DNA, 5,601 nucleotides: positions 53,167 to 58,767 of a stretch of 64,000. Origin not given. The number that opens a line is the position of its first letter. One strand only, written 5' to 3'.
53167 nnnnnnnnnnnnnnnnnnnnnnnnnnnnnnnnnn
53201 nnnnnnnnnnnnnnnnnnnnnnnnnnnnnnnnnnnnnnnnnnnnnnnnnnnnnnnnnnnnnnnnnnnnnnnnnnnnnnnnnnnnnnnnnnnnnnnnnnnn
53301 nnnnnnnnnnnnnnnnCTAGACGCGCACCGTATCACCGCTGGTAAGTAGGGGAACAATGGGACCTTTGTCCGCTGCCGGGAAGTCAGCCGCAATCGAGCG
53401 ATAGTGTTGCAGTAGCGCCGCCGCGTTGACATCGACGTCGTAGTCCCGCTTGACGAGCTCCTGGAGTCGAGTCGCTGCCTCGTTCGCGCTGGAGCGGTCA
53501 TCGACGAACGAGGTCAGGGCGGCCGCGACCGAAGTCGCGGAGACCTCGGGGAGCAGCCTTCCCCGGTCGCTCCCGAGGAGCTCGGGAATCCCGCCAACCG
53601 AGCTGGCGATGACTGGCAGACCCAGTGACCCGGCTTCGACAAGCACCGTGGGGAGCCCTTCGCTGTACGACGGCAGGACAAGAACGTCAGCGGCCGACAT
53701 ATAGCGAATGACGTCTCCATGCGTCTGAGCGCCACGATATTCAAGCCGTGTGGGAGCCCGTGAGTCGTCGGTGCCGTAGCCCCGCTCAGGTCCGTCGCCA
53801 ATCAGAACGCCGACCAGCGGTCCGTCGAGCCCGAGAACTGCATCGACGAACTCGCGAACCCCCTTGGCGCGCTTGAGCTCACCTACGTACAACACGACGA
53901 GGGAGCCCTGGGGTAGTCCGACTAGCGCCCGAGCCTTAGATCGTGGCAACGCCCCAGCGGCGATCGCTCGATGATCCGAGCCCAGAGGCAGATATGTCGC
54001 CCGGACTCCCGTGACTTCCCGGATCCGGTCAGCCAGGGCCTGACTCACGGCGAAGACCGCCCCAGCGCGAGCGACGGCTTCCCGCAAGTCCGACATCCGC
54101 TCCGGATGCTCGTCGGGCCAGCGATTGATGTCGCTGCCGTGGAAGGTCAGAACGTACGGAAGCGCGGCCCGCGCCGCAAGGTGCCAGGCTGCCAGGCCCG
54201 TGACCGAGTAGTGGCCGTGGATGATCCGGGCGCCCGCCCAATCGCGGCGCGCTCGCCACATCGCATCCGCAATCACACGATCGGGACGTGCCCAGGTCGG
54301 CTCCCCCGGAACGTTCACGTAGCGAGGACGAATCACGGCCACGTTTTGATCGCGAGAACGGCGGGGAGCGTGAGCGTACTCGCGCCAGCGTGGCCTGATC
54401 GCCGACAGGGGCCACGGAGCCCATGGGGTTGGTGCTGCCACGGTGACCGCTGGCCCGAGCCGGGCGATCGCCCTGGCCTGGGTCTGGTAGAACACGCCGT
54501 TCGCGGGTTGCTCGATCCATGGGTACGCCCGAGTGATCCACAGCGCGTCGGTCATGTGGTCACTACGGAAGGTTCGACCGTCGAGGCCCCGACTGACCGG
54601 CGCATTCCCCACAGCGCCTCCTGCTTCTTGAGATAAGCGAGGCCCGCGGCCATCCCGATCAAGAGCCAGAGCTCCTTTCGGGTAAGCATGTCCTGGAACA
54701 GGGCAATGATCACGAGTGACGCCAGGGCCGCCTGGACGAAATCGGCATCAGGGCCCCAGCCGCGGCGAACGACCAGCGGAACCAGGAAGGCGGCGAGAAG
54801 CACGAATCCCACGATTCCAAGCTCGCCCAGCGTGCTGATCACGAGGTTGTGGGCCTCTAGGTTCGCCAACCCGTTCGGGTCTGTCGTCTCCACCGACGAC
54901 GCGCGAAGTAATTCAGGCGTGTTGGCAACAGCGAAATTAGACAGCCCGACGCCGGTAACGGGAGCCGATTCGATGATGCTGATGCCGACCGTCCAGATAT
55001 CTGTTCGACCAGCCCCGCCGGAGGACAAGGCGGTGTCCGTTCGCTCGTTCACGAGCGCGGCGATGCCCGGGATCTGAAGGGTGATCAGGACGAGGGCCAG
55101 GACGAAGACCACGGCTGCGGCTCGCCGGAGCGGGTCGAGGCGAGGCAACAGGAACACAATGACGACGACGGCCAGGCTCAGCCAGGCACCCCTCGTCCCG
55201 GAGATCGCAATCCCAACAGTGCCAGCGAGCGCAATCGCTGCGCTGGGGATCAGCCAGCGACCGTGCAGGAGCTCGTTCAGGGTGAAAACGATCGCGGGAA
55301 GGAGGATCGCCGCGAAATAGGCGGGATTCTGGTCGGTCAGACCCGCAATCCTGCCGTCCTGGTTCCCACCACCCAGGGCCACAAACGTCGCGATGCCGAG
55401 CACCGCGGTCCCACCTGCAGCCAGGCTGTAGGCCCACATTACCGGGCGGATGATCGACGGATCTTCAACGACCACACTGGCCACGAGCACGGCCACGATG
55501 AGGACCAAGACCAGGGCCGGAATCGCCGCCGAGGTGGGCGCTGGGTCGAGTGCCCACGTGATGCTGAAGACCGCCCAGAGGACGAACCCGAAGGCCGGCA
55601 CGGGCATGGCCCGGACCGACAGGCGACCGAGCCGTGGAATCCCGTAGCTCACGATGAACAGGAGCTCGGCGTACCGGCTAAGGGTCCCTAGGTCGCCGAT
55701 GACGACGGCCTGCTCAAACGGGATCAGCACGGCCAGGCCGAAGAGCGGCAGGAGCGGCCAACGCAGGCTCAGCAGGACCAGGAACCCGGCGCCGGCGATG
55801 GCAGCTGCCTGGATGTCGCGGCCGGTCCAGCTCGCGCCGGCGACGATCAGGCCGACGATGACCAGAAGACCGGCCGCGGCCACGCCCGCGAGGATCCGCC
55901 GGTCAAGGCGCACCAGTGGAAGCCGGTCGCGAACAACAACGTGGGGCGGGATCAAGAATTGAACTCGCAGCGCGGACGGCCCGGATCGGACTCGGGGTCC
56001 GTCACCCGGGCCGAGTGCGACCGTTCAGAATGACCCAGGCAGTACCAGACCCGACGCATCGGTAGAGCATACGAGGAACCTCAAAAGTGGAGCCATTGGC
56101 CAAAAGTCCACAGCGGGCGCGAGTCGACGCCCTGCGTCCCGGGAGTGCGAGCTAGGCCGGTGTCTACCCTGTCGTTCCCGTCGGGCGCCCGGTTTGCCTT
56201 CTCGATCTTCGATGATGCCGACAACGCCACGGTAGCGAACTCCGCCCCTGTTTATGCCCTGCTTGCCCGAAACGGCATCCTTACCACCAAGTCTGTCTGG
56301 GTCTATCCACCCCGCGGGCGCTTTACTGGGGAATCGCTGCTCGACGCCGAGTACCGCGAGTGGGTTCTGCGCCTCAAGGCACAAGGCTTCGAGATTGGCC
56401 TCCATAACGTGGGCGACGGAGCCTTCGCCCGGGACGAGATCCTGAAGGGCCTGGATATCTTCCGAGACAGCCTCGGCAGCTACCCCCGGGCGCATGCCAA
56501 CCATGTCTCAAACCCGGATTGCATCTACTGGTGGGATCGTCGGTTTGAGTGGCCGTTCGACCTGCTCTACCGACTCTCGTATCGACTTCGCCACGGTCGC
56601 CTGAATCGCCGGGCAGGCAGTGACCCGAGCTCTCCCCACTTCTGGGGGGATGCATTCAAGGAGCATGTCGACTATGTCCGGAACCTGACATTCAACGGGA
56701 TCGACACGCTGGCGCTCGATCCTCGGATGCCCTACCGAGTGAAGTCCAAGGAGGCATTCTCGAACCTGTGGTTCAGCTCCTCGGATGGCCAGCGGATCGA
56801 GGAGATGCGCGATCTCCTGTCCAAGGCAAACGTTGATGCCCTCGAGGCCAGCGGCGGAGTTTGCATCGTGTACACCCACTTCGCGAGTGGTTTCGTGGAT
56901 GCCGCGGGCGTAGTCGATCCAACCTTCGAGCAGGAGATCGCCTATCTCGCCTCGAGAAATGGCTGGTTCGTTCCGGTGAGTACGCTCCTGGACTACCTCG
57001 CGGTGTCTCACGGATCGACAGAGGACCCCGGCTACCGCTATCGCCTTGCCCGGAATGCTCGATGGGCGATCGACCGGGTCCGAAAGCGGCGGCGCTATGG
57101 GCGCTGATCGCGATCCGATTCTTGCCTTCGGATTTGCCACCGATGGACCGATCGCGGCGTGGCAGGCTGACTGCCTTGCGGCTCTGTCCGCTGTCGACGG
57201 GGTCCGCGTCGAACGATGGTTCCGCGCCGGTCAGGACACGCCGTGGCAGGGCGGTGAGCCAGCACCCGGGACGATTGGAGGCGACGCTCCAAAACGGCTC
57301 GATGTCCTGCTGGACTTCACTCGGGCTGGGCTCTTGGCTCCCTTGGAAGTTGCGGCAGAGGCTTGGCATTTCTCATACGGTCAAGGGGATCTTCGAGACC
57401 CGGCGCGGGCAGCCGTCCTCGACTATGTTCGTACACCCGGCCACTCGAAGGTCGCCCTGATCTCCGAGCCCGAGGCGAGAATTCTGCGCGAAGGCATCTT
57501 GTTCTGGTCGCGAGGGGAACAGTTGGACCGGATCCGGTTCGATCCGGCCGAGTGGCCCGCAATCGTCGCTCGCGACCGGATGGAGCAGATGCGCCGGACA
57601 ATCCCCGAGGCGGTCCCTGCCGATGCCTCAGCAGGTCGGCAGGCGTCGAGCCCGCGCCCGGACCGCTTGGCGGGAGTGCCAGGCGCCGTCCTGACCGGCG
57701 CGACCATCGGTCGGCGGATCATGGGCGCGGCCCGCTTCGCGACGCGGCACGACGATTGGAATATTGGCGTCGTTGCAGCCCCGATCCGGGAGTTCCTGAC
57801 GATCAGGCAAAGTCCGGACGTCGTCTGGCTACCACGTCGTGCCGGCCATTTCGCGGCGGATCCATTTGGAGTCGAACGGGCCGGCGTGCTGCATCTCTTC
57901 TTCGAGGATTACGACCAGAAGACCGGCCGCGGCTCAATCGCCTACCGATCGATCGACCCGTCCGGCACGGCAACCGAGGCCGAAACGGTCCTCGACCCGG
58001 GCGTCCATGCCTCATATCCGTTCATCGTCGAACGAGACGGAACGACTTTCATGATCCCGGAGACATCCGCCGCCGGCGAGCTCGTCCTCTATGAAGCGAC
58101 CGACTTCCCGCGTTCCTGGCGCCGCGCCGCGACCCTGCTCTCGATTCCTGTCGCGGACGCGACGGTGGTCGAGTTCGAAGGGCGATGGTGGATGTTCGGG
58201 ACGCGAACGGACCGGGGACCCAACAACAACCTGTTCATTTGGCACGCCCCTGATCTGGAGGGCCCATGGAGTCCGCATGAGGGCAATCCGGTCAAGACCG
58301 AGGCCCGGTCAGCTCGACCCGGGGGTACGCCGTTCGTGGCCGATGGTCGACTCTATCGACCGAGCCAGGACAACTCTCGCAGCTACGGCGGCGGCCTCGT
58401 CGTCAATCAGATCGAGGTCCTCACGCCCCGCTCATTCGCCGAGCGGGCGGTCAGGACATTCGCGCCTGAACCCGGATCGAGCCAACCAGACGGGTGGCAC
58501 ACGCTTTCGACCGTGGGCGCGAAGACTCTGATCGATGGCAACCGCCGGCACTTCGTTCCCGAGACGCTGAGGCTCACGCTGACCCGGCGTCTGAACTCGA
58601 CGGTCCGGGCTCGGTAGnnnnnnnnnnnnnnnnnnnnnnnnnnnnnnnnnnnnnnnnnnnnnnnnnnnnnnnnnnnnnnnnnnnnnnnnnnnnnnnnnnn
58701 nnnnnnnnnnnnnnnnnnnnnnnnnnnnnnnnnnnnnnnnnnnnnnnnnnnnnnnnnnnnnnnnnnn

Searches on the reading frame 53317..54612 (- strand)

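Call 34: search_protein_families(library=pfam, max_evalue=0.001, proteins=[window:53317-54612:-])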
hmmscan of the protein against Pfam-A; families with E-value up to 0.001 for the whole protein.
window:53317-54612:- (431 aa): 7 families
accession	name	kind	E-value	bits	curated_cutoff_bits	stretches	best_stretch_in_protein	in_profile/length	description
PF00534.26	Glycos_transf_1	-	1.3e-23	83.8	26.4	1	228-379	6-165/172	Glycosyl transferases group 1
PF13692.12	Glyco_trans_1_4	-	1.9e-21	77.3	27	1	239-372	3-142/142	Glycosyl transferases group 1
PF13439.12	Glyco_transf_4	-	1.3e-12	48.5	28.5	1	44-207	10-161/170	Glycosyltransferase Family 4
PF20706.3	GT4-conflict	-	5e-11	42.6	26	1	104-392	58-377/385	Family 4 Glycosyltransferase in conflict systems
PF13579.12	Glyco_trans_4_4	-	6.1e-11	43.3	29.7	1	44-206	9-153/158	Glycosyl transferase 4-like domain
PF13524.12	Glyco_trans_1_2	-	1.2e-05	25.7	25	1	254-402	4-144/144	Glycosyl transferase-like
PF13477.12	Glyco_trans_4_2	-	0.00081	20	23.4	0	130-170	77-119/139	Glycosyl transferase 4-like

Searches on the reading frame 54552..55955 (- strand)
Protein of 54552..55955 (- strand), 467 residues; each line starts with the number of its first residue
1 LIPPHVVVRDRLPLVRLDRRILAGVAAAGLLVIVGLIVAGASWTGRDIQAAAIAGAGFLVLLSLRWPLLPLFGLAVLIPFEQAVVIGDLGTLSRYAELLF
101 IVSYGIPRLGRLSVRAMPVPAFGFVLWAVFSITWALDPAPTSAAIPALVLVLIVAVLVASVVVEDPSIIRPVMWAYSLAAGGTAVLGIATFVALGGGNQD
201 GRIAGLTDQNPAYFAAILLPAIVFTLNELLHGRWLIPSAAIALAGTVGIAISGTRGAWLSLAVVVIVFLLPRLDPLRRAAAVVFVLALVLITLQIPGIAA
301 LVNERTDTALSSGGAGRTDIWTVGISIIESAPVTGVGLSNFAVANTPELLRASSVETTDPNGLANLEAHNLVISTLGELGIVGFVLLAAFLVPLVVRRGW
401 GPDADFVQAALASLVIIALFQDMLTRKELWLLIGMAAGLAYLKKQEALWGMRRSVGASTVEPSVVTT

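Call 34: search_protein_families(library=pfam, max_evalue=0.001, proteins=[window:54552-55955:-])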
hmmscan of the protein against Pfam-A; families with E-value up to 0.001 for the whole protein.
window:54552-55955:- (467 aa): 1 family
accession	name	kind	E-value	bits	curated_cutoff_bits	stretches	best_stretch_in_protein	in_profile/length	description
PF04932.20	Wzy_C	-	8.9e-21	74.7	31.7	1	241-387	2-148/149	O-Antigen ligase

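Call 73: search_protein_families(library=ncbifam, max_evalue=0.01, proteins=[window:54552-55955:-])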
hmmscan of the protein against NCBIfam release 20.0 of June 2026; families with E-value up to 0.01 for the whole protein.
window:54552-55955:- (467 aa): 3 families
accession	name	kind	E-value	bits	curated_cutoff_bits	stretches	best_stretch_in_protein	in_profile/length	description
TIGR03097.1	PEP_O_lig_1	hypoth_equivalog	1.3e-12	47.3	188.1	1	124-394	81-344/408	putative O-glycosylation ligase, exosortase A system-associated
NF037933.1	EpaQ_fam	subfamily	6.8e-07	28.9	100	1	228-413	180-343/377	EpaQ family protein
NF058641.1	TfpM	equivalog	1.2e-05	24.6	600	1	248-419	180-333/421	O-linking oligosaccharyltransferase TfpM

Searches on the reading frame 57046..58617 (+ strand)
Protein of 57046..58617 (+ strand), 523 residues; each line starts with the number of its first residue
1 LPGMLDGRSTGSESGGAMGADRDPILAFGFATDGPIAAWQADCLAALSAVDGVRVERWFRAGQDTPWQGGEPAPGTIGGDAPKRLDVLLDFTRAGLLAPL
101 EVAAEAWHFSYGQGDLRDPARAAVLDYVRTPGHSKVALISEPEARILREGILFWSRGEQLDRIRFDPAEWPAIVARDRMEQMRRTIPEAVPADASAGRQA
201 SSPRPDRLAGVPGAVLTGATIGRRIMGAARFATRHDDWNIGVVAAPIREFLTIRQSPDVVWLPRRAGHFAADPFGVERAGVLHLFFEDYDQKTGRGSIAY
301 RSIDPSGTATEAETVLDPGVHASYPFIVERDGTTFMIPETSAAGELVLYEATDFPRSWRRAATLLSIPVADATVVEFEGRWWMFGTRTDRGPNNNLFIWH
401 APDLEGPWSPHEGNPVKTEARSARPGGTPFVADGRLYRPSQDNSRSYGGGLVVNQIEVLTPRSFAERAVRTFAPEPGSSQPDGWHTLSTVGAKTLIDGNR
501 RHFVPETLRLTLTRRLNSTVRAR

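Call 34: search_protein_families(library=pfam, max_evalue=0.001, proteins=[window:57046-58617:+])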
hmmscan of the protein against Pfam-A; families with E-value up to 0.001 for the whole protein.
window:57046-58617:+ (523 aa): 2 families
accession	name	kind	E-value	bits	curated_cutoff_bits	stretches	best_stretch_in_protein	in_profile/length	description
PF24793.1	GINT1_N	-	2.5e-44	152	27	1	267-473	57-269/304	Glucosamine inositolphosphorylceramide transferase 1, N-terminal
PF04616.20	Glyco_hydro_43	-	3.3e-06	27.1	32.2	0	374-413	72-112/288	Glycosyl hydrolases family 43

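Call 73: search_protein_families(library=ncbifam, max_evalue=0.01, proteins=[window:57046-58617:+])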
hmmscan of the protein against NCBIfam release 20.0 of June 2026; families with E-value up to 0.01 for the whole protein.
window:57046-58617:+ (523 aa): 0 families
